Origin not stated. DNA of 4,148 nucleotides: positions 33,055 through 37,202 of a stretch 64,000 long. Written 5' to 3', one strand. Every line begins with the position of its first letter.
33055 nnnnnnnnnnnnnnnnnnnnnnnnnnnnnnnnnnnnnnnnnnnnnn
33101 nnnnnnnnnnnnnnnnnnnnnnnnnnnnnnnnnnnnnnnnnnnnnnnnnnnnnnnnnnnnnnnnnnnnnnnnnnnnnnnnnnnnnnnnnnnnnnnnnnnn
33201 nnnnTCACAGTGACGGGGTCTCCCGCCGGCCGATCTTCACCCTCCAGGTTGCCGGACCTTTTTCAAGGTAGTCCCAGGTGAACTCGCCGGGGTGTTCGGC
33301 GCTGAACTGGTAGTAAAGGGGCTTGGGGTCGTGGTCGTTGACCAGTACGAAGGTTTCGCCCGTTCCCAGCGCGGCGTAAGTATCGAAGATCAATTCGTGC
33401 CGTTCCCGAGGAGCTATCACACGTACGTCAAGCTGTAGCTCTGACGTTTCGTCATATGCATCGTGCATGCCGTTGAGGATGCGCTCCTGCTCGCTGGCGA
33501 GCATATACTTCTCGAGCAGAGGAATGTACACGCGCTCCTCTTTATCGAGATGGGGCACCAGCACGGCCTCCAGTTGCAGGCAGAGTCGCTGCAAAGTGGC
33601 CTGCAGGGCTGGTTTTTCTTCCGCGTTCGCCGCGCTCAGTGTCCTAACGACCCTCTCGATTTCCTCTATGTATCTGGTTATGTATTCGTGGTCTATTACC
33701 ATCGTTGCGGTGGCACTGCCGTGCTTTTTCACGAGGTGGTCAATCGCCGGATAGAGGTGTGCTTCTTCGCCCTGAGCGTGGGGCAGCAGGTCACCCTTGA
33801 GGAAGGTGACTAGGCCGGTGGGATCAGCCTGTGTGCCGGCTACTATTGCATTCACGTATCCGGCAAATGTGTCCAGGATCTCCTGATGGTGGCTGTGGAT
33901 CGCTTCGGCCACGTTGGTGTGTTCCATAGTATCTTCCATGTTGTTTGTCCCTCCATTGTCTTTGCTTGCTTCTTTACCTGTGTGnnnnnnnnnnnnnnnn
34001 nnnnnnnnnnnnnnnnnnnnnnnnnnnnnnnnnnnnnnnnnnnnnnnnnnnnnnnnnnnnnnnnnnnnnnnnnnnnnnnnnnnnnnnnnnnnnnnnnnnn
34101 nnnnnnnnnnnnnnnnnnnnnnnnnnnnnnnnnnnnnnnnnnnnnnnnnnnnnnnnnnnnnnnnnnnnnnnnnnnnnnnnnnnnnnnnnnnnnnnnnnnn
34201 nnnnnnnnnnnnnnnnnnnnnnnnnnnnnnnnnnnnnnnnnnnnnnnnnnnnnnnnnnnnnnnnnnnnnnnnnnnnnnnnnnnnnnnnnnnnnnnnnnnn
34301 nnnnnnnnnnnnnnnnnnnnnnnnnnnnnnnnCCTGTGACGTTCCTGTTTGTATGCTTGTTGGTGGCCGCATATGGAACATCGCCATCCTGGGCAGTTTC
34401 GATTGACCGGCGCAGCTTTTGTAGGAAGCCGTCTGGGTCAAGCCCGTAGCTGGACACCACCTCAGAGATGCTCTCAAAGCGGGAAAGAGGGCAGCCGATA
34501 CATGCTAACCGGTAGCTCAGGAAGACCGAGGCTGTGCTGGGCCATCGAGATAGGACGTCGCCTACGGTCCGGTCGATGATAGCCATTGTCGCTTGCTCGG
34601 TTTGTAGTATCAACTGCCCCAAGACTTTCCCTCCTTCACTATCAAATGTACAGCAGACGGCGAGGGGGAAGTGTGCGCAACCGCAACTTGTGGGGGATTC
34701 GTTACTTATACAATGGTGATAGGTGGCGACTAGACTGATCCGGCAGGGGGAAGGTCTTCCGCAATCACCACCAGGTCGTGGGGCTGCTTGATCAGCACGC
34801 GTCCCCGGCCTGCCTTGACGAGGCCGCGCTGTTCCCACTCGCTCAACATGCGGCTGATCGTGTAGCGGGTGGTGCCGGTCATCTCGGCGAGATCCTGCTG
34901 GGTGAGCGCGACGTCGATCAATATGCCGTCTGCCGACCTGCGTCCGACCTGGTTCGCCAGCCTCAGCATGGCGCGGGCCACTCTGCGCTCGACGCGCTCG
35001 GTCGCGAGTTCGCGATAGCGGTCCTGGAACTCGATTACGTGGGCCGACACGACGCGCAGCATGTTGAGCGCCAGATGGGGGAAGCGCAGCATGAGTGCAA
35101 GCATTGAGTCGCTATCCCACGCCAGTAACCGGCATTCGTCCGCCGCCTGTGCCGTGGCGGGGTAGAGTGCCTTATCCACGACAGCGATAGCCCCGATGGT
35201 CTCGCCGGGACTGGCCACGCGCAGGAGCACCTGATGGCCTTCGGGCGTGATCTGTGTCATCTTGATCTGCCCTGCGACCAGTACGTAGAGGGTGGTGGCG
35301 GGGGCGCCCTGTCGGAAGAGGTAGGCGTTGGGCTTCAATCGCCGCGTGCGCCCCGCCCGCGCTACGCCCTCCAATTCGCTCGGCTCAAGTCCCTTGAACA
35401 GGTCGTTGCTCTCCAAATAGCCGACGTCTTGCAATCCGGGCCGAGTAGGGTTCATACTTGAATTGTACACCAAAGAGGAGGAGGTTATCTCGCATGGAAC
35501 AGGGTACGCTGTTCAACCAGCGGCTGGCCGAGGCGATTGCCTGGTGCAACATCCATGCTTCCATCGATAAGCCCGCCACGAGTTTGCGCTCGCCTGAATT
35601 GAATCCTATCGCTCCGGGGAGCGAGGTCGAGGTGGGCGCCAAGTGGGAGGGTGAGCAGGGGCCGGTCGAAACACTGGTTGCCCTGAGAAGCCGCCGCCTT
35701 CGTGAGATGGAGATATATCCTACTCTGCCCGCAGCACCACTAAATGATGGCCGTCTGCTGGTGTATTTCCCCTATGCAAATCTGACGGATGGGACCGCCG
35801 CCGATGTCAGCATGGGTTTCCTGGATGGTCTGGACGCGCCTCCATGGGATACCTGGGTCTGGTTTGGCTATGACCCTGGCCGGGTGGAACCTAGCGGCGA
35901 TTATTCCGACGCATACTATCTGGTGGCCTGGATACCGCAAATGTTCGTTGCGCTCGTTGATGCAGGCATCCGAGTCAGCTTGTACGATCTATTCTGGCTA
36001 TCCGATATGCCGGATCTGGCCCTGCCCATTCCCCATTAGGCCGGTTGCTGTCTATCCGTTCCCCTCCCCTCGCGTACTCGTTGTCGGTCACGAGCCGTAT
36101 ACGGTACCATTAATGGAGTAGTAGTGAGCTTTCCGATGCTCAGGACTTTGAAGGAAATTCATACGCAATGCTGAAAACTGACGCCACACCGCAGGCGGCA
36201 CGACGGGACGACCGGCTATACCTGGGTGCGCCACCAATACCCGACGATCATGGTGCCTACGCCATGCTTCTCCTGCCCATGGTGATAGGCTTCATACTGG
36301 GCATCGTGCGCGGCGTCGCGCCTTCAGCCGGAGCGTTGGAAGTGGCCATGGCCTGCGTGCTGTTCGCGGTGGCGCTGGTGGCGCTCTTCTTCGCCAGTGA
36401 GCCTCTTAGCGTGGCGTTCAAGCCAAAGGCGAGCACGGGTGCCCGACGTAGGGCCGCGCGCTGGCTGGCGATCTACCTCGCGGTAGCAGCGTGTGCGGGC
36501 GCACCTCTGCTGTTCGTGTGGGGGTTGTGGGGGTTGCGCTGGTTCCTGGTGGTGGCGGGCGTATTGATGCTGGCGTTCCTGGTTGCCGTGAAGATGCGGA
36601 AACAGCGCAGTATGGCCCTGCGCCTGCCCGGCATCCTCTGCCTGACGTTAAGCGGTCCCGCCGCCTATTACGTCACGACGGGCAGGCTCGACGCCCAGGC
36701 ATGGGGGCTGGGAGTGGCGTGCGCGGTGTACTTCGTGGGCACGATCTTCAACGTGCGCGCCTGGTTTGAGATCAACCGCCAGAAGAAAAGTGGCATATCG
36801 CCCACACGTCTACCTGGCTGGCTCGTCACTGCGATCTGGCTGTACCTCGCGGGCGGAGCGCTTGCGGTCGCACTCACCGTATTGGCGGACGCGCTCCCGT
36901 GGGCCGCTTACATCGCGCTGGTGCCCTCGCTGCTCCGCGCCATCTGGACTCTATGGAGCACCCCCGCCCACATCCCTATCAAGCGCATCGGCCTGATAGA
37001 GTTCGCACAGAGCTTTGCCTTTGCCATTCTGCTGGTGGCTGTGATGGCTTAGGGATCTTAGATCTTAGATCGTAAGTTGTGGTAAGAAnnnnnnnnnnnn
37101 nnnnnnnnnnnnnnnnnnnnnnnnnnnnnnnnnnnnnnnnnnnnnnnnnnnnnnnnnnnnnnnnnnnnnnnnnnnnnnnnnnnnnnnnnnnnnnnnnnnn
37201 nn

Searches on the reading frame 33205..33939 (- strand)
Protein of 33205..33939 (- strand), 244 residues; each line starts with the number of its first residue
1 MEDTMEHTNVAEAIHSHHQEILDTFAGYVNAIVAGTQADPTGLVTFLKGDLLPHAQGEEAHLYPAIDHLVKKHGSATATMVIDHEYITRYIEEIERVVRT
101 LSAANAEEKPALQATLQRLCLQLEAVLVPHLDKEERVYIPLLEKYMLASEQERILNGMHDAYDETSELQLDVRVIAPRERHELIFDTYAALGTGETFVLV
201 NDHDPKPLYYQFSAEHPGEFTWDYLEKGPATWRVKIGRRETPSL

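Call 42: search_protein_families(library=pfam, proteins=[window:33205-33939:-], max_evalue=0.00001)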
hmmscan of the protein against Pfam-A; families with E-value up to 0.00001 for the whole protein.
window:33205-33939:- (244 aa): 2 families
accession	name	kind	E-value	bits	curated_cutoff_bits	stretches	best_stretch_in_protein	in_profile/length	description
PF10006.14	DUF2249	-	6.1e-31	106.5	29.5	1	170-238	2-70/70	Uncharacterized conserved protein (DUF2249)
PF01814.28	Hemerythrin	-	1.8e-17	64.4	25.3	1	11-142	3-127/127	Hemerythrin HHE cation binding domain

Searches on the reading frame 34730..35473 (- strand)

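Call 42: search_protein_families(library=pfam, proteins=[window:34730-35473:-], max_evalue=0.00001)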
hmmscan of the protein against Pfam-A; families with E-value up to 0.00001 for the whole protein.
window:34730-35473:- (247 aa): 4 families
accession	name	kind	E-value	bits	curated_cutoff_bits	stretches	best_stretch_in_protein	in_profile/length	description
PF00027.35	cNMP_binding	-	1.2e-20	73.7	27.5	1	44-129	2-87/89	Cyclic nucleotide-binding domain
PF13545.12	HTH_Crp_2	-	3e-18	66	27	1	164-234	2-67/70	Crp-like helix-turn-helix domain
PF12802.13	MarR_2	-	3.1e-07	30.9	27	1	190-220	21-51/61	MarR family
PF00325.26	Crp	-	7.7e-06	26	21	0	189-218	2-31/32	Bacterial regulatory proteins, crp family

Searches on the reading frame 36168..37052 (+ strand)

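Call 43: search_protein_families(library=pfam, proteins=[window:36168-37052:+], max_evalue=0.00001)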
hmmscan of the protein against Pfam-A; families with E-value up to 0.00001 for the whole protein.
window:36168-37052:+ (294 aa): 1 family
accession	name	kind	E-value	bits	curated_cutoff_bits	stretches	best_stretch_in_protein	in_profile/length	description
PF14256.11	YwiC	-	1.6e-17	64.4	25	1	24-167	1-126/126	YwiC-like protein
